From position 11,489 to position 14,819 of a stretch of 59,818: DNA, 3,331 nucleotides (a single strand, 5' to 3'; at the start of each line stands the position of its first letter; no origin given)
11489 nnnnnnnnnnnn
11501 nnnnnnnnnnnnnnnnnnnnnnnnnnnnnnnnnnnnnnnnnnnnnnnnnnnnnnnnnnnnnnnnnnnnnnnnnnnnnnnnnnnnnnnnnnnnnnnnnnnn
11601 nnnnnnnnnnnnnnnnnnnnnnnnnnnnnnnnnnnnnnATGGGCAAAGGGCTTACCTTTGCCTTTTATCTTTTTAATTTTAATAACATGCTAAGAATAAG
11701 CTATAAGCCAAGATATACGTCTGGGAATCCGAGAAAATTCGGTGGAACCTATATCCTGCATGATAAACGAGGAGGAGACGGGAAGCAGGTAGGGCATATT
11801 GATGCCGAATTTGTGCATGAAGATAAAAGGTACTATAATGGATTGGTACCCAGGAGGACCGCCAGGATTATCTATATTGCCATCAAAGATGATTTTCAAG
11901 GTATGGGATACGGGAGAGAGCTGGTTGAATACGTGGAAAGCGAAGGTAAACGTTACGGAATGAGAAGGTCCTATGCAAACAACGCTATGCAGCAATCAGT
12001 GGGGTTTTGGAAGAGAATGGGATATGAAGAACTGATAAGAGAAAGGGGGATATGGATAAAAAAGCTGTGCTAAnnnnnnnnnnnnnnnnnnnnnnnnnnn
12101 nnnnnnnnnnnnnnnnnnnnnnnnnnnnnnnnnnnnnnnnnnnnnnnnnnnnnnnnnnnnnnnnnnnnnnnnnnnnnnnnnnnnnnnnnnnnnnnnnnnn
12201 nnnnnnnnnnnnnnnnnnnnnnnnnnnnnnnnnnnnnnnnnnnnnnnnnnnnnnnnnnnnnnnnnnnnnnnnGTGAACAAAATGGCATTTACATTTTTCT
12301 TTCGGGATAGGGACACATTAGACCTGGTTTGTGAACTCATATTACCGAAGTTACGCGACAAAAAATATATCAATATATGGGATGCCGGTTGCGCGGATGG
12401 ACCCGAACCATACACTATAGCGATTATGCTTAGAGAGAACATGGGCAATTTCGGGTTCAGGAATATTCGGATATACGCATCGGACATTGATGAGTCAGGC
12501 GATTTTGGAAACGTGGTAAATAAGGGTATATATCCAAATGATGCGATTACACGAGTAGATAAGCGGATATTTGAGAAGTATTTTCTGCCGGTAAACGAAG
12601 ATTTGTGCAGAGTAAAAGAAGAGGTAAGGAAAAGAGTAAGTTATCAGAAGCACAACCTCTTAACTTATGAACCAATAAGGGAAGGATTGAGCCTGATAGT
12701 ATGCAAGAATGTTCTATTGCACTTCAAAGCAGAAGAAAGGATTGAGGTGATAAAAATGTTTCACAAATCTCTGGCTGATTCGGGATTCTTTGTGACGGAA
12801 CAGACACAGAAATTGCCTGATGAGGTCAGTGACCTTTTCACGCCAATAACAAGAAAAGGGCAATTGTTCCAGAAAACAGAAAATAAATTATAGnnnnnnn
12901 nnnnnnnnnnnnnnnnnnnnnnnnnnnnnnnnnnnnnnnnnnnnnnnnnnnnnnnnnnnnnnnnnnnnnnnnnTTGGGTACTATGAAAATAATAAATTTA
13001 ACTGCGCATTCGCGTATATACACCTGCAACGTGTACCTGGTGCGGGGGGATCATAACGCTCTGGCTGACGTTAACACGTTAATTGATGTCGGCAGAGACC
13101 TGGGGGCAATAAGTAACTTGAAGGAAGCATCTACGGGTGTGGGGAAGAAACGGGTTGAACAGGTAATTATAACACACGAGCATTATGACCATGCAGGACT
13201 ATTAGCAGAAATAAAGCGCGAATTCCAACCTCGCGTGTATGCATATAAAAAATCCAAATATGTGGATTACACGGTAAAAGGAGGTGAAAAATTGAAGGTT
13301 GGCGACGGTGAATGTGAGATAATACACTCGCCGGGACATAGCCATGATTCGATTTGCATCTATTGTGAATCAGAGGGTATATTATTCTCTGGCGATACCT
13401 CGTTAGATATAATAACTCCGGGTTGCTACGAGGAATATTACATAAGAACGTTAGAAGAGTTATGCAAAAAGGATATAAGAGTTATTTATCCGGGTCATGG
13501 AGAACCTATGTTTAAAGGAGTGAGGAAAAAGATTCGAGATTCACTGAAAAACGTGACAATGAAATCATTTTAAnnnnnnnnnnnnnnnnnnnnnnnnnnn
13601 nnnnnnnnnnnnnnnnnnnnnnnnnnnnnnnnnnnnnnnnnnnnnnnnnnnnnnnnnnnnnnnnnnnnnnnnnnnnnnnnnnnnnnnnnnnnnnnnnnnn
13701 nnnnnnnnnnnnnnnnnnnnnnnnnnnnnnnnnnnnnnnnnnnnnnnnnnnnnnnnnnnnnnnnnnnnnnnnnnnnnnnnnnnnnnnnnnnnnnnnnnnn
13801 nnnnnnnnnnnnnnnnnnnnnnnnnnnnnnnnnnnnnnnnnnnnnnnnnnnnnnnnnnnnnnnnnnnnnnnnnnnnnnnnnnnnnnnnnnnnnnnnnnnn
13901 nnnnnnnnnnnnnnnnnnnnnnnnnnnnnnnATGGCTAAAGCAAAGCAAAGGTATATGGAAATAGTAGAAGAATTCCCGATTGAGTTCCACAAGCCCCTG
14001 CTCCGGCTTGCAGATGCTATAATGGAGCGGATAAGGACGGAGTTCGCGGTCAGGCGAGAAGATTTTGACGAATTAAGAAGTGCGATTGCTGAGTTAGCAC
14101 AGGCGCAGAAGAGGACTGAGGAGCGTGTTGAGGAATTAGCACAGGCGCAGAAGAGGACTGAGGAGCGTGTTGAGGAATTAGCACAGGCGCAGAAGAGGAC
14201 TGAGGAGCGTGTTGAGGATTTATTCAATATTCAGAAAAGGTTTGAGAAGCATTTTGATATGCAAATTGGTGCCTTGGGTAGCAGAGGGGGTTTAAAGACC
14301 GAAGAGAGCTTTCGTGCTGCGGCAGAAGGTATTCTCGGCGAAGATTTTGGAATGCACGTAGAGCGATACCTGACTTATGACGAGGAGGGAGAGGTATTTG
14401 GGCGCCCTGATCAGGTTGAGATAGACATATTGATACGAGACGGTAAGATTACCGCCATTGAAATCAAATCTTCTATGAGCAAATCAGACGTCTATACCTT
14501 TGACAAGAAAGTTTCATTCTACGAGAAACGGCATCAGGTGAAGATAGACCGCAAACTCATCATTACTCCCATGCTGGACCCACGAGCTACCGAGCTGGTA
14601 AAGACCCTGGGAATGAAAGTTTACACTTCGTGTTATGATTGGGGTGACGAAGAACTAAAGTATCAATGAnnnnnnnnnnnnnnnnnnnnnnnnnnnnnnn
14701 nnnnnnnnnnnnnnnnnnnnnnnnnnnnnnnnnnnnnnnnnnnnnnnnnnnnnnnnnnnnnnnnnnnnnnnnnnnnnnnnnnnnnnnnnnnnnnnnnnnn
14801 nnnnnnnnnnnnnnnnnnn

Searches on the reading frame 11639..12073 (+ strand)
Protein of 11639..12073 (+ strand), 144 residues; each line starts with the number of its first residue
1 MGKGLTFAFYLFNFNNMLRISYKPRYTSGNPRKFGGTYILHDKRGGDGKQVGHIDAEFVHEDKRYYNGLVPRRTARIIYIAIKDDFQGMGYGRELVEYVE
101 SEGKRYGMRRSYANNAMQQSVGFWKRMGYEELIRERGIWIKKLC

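Call 49: search_protein_families(library=pfam, proteins=[window:11639-12073:+])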
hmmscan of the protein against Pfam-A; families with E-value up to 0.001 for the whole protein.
window:11639-12073:+ (144 aa): 4 families
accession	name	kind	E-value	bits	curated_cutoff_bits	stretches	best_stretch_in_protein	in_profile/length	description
PF00583.31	Acetyltransf_1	-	9.1e-11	42.5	20.7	1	47-129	41-116/116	Acetyltransferase (GNAT) family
PF13508.13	Acetyltransf_7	-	9.1e-09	36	27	1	48-131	12-84/84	Acetyltransferase (GNAT) domain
PF13673.13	Acetyltransf_10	-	5e-07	30.2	23.6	1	70-135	46-113/128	Acetyltransferase (GNAT) domain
PF08445.16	FR47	-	0.00051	20.4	22.1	1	65-132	12-80/86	FR47-like protein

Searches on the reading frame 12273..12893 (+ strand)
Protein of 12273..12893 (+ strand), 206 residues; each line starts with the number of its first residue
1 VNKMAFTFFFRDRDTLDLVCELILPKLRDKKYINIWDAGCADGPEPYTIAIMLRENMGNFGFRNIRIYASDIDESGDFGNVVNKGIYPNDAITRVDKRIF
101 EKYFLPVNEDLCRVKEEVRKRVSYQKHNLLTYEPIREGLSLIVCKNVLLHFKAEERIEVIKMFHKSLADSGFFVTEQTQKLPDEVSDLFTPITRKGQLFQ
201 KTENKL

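Call 6: search_protein_families(library=pfam, proteins=[window:12273-12893:+])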
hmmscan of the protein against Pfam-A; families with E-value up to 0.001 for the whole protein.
window:12273-12893:+ (206 aa): 1 family
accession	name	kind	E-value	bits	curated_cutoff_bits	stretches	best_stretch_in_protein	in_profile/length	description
PF01739.24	CheR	-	1.4e-38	132.7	27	1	6-190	2-187/195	CheR methyltransferase, SAM binding domain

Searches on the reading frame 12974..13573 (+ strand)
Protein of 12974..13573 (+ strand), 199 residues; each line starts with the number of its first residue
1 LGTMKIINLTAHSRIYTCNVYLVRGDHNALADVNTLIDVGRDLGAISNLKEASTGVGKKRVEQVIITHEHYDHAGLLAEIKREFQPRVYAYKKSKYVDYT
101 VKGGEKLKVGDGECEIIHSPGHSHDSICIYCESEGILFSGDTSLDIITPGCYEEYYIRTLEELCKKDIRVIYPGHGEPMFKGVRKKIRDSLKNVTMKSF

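Call 6: search_protein_families(library=pfam, proteins=[window:12974-13573:+])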
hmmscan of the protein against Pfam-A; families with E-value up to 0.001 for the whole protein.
window:12974-13573:+ (199 aa): 3 families
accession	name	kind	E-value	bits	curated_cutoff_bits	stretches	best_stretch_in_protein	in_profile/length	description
PF00753.33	Lactamase_B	-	4e-25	89.3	22.7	2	17-94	5-77/196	Metallo-beta-lactamase superfamily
PF19583.5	ODP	-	2.3e-05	24.8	27.2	1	18-150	3-143/194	ODP family beta lactamase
PF12706.13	Lactamase_B_2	-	0.00022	21.3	27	1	36-91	4-63/200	Beta-lactamase superfamily domain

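Call 52: find_encoding_contigs(protein=window:12983-13573:+, flank=3000, max_places=10)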
Protein window:12983-13573:+ (196 aa): no gene with exactly this product is on record in the collection.

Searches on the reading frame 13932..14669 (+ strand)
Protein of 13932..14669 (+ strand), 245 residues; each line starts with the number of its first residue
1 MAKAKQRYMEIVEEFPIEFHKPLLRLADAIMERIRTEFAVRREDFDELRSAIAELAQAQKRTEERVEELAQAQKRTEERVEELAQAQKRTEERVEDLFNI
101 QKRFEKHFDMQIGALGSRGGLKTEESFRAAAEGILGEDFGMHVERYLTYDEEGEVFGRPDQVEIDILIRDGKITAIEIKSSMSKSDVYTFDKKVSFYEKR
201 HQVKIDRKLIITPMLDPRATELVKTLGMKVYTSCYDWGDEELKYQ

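Call 6: search_protein_families(library=pfam, proteins=[window:13932-14669:+])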
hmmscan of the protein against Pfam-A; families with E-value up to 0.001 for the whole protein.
window:13932-14669:+ (245 aa): 2 families
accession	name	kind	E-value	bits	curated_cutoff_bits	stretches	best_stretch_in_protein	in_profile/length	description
PF07788.17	PDDEXK_10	-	3.2e-20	72.3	21.2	1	161-225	2-66/74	PD-(D/E)XK nuclease superfamily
PF12644.12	DUF3782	-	8.6e-18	64.7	24.4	1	82-159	2-78/78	Protein of unknown function (DUF3782)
